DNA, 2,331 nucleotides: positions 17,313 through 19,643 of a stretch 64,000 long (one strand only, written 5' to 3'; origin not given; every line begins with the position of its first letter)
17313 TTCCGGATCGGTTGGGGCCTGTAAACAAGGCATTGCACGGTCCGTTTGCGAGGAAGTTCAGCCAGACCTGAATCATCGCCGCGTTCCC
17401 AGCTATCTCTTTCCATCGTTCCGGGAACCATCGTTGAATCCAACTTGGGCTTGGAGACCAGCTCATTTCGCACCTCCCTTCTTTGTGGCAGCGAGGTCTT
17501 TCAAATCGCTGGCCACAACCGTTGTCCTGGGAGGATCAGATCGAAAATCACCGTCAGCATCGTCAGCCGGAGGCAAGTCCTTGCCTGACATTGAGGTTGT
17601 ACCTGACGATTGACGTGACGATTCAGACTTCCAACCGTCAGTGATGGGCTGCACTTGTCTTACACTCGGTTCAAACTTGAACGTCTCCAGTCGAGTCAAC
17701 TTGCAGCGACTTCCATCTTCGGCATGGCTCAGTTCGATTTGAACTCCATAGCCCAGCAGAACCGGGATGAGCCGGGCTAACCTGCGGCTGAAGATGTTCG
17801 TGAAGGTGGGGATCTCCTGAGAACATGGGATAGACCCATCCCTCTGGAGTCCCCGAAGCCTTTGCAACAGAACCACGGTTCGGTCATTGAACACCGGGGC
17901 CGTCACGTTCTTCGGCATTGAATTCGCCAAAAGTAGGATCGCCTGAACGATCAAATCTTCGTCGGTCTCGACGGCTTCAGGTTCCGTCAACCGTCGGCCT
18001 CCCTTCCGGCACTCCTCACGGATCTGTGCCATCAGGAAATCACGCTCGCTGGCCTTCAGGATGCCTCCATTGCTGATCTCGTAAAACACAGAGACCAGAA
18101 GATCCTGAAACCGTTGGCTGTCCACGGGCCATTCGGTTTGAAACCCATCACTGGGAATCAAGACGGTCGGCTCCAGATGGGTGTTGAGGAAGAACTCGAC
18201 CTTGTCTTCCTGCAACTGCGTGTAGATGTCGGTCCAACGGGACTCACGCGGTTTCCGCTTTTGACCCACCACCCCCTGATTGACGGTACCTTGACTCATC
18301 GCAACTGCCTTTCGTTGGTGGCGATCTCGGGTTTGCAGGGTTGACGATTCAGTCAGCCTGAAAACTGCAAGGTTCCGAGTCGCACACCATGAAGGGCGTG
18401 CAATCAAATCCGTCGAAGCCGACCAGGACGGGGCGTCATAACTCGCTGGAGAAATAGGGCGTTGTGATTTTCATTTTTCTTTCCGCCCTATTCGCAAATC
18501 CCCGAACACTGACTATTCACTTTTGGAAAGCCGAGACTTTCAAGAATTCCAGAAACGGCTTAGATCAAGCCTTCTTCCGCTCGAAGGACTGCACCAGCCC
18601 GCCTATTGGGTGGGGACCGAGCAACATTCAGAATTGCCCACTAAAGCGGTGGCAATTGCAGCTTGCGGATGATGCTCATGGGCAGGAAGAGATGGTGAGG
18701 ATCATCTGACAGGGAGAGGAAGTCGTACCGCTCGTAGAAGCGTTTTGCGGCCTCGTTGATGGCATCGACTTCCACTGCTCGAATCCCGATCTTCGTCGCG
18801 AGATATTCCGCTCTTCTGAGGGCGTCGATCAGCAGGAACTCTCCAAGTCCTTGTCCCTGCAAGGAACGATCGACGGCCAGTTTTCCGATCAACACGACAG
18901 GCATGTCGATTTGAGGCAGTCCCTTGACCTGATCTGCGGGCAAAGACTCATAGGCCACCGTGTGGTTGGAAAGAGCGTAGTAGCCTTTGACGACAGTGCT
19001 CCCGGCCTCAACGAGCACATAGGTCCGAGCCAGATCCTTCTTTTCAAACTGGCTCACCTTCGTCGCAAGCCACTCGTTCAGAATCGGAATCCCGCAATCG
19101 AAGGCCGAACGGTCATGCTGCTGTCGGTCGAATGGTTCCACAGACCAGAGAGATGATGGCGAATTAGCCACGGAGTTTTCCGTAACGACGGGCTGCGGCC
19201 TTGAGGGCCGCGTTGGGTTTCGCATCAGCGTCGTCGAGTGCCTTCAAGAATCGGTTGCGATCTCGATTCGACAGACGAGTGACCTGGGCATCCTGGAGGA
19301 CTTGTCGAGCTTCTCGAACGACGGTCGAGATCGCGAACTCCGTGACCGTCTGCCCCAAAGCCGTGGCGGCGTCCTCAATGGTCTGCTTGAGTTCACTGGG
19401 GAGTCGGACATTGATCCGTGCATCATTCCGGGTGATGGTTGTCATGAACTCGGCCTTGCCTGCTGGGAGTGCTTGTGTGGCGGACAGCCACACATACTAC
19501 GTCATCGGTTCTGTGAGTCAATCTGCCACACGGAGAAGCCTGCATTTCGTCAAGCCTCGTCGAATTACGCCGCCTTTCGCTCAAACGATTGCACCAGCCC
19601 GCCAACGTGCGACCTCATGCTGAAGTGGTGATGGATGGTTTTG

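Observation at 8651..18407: Ten-kb co-oriented block combining replisome look-alikes, nucleases, DUF932 and a WYL regulator: candidate undescribed mobile-element system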

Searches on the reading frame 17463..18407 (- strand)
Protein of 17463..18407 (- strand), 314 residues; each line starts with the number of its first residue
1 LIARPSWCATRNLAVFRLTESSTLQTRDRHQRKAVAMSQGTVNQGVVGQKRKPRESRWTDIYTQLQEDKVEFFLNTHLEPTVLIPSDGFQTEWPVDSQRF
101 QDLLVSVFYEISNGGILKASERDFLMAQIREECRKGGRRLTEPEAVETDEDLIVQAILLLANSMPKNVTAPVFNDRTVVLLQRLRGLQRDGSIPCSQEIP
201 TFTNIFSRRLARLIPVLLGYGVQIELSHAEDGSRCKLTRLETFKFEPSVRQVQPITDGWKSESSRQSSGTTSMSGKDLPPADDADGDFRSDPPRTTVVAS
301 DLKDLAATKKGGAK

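Call 4: search_protein_families(library=pfam, max_evalue=0.01, proteins=[window:17463-18407:-])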
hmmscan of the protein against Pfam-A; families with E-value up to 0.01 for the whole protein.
window:17463-18407:- (314 aa): 0 families

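Call 5: search_protein_families(library=padloc, max_evalue=0.01, proteins=[window:17463-18407:-])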
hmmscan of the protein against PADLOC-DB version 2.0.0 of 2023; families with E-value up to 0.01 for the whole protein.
window:17463-18407:- (314 aa): 0 families

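Call 6: search_protein_families(library=phrogs, max_evalue=0.01, proteins=[window:17463-18407:-])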
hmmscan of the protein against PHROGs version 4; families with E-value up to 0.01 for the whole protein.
window:17463-18407:- (314 aa): 0 families

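Call 36: search_protein_families(library=ncbifam, max_evalue=0.01, proteins=[window:17463-18407:-])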
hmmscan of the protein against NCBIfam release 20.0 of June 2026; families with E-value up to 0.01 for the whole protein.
window:17463-18407:- (314 aa): 0 families

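Call 70: search_protein_representatives(protein=window:17463-18299:-)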
Query: 278 residues. Proteins with E-value up to 0.001 (for the whole library): 66; up to 1e-10: 50; up to 1e-30: 28. The best 66 are listed.
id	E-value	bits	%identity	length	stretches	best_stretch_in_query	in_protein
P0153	6.0e-74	265.4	54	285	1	15-264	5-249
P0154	5.1e-68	245.9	54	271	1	9-259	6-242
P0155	4.3e-65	236.4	60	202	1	13-212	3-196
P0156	6.1e-64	232.6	49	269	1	14-276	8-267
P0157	2.4e-61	224.1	51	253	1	24-262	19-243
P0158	2.2e-60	220.9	53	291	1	18-259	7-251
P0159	4.3e-57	210.1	47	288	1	18-261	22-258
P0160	6.2e-56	206.3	52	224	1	12-218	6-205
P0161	6.3e-55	203.0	48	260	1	18-259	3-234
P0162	2.9e-53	197.6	50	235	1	27-258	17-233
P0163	5.8e-51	190.0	63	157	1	14-171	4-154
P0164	7.3e-49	183.1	49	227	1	29-232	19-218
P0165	2.3e-46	174.9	45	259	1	23-255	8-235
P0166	6.4e-44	167.0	44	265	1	14-259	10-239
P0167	1.1e-42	162.8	43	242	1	26-256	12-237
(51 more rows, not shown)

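Call 74: search_solved_structures(query=A9, max_evalue=5)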
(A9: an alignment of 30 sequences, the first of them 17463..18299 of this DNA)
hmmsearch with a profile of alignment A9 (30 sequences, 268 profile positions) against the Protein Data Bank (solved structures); distinct sequences matched with E-value up to 5: 3.
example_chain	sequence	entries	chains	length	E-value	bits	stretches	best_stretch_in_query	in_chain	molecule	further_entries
1xqs_C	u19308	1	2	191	0.42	13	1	57-139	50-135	Heat shock 70 kDa protein 1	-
1vm6_A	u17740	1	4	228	0.61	12.5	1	134-182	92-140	Dihydrodipicolinate reductase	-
7avh_A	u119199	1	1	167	1.8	10.9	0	214-259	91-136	LPXTG cell wall surface protein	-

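Call 75: search_protein_families(library=pfam, max_evalue=10, proteins=[window:17463-18299:-])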
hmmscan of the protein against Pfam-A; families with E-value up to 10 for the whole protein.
window:17463-18299:- (278 aa): 1 family
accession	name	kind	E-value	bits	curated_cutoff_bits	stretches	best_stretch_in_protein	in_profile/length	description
PF01246.26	Ribosomal_L24e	-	0.2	12.3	27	1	12-31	41-60/66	Ribosomal protein L24e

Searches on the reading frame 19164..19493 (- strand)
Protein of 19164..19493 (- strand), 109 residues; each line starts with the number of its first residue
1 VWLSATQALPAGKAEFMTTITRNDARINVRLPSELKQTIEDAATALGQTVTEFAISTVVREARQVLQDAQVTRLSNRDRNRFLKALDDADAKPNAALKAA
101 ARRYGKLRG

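Call 4: search_protein_families(library=pfam, max_evalue=0.01, proteins=[window:19164-19493:-])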
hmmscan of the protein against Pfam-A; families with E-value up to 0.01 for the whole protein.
window:19164-19493:- (109 aa): 1 family
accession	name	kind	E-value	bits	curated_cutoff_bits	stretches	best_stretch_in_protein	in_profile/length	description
PF08681.18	TacA1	-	8.5e-20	71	21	1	26-105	1-79/80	Antitoxin TacA 1-like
